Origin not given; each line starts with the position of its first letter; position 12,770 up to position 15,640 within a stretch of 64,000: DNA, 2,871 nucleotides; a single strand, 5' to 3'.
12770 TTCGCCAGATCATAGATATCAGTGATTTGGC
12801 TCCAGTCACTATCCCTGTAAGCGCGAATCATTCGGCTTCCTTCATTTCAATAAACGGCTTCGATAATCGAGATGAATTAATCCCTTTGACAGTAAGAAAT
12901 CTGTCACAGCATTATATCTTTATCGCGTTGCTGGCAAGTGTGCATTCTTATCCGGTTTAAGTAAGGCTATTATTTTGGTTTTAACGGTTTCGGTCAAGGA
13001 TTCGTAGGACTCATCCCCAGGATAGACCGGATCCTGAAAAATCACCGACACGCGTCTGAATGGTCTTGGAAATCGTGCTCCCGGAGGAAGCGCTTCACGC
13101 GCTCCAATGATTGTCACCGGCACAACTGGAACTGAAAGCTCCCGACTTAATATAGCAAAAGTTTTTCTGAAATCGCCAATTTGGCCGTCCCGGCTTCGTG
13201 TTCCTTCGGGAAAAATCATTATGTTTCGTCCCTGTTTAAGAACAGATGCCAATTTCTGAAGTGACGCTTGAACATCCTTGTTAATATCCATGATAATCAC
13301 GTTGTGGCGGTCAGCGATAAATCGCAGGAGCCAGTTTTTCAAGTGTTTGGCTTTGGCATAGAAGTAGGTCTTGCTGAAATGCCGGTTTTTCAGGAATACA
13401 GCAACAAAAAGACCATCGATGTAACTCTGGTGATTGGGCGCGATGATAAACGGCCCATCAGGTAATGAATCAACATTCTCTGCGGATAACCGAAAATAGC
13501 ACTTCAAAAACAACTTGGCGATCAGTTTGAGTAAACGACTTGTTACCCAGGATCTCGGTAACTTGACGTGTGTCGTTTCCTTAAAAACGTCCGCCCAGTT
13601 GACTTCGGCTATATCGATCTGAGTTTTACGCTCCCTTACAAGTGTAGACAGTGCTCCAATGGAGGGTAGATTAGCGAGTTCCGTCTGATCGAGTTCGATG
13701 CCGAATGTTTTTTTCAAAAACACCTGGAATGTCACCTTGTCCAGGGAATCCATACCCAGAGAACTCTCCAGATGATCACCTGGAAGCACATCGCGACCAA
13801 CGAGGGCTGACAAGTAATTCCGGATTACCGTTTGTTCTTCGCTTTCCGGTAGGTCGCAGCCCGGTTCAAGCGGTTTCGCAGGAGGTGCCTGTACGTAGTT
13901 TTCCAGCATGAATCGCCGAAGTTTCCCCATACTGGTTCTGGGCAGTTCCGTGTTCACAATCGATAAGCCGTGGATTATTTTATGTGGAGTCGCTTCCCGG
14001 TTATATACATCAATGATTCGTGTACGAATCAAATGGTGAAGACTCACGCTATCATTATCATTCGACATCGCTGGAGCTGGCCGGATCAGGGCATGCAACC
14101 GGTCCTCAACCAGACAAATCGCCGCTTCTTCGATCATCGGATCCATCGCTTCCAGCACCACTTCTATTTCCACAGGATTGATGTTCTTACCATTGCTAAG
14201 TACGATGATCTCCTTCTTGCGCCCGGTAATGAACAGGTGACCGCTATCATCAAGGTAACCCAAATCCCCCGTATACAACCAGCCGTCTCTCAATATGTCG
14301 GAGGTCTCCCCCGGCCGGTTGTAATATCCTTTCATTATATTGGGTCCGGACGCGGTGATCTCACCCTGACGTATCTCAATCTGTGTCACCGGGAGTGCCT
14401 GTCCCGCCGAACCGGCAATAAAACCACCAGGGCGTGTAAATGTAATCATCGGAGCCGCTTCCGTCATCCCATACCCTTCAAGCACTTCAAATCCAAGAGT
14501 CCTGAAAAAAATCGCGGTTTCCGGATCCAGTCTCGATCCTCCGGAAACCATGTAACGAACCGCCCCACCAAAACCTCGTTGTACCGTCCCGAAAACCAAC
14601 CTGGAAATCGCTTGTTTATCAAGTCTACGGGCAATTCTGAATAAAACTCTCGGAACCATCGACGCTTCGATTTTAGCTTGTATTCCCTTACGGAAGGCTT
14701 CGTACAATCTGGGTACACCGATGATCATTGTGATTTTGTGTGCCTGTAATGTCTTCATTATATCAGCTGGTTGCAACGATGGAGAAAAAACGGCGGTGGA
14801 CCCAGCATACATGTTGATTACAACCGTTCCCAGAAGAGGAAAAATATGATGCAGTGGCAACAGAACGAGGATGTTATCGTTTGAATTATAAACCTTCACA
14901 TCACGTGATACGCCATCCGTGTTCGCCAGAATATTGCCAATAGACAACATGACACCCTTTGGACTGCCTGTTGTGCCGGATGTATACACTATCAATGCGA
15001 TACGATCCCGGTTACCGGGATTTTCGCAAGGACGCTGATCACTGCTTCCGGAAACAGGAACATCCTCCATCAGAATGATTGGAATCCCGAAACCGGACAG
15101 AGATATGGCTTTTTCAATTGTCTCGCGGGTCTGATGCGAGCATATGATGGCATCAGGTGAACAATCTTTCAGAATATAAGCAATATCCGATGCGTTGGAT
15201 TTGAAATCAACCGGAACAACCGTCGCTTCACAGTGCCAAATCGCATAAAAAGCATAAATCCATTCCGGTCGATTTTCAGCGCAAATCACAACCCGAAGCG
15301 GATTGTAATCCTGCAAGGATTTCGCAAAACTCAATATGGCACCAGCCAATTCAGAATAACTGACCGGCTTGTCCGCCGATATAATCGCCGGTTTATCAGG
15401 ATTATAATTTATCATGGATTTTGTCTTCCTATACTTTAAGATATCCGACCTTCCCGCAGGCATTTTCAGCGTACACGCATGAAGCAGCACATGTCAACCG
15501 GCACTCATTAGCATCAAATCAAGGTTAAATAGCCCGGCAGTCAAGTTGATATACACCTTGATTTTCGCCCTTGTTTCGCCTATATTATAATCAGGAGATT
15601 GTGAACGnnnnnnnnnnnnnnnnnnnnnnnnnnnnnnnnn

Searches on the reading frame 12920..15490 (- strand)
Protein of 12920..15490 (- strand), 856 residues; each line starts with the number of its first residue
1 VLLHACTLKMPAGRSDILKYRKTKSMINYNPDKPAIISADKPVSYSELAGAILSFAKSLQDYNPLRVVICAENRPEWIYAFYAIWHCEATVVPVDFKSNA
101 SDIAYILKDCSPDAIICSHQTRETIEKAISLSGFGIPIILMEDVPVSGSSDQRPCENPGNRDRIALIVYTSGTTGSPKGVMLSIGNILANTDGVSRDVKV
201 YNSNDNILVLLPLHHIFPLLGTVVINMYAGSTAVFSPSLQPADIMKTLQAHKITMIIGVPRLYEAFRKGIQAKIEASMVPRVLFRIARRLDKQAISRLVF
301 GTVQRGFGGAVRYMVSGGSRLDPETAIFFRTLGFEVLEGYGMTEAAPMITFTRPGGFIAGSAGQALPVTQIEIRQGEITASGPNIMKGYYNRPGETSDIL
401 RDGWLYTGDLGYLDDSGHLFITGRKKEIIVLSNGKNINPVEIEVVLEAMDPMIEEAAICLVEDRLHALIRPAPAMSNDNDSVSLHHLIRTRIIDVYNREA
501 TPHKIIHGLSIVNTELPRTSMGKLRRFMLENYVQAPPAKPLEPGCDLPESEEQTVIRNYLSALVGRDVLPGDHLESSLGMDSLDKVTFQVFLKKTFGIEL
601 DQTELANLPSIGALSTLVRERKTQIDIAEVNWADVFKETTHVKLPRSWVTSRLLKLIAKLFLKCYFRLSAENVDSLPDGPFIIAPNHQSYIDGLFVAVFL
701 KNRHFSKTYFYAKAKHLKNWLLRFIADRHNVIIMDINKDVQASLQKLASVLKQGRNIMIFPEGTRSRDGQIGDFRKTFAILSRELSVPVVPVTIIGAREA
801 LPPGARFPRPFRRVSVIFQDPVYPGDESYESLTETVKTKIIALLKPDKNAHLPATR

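Call 7: search_protein_families(library=pfam, proteins=[window:12920-15490:-], max_evalue=0.001)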
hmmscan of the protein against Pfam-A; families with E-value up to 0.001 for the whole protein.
window:12920-15490:- (856 aa): 4 families
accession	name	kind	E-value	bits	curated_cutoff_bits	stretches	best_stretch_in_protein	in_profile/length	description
PF00501.34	AMP-binding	-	9.2e-69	232.5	29.9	1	29-390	7-384/384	AMP-binding enzyme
PF01553.26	Acyltransferase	-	1.8e-26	93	23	1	671-794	5-131/132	Acyltransferase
PF23562.2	AMP-binding_C_3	-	1.1e-06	29.4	20.8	1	427-527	2-106/124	AMP-binding enzyme C-terminal domain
PF00550.31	PP-binding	-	2e-06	28.4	20.8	1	556-617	3-66/67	Phosphopantetheine attachment site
